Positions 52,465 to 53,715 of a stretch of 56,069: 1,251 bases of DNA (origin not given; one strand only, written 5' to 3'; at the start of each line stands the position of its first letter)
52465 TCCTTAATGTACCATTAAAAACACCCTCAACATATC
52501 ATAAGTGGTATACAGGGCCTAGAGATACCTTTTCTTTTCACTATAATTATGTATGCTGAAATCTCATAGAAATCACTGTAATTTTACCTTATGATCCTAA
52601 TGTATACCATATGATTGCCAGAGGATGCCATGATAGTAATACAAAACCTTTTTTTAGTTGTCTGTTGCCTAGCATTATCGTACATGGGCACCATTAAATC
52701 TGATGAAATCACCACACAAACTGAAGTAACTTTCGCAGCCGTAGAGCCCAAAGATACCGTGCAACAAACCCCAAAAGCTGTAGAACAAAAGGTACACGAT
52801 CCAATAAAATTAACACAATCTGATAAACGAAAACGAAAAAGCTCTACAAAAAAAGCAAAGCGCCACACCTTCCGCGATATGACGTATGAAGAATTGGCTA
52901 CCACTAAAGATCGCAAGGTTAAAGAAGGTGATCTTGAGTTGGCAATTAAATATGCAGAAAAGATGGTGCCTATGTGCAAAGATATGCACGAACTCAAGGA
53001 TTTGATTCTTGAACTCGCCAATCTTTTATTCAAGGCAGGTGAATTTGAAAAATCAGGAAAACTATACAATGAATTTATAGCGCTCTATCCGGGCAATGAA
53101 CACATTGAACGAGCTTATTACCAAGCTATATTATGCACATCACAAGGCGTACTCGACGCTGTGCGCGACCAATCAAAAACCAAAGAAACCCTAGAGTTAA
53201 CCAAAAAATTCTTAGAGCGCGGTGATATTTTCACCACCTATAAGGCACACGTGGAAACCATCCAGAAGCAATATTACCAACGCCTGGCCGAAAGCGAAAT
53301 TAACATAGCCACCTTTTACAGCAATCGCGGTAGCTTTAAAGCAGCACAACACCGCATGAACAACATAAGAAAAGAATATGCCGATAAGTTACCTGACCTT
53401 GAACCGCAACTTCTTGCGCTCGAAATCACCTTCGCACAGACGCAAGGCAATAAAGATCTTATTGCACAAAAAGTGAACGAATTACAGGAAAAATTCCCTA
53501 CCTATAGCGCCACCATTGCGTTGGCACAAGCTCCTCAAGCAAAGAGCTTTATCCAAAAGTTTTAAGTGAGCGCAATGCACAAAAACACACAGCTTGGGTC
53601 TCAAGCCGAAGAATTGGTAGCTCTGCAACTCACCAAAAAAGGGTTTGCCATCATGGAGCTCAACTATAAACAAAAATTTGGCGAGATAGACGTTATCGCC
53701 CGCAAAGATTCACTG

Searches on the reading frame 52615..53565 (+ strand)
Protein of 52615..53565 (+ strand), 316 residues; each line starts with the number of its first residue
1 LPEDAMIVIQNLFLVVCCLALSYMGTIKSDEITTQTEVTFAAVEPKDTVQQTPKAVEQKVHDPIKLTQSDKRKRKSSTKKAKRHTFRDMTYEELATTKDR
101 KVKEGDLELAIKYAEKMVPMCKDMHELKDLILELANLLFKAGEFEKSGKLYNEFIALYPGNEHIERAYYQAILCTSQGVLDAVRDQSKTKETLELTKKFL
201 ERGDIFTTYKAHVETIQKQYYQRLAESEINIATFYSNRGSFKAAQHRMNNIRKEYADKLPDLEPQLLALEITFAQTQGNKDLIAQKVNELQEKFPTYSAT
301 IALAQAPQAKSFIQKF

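Call 115: search_protein_families(library=pfam, proteins=[window:52615-53565:+], max_evalue=0.0001)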
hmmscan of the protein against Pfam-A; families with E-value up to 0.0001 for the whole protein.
window:52615-53565:+ (316 aa): 1 family
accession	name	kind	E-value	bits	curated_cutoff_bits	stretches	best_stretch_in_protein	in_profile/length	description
PF13525.12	YfiO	-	8.2e-15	55.6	25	1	88-259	2-175/203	Outer membrane lipoprotein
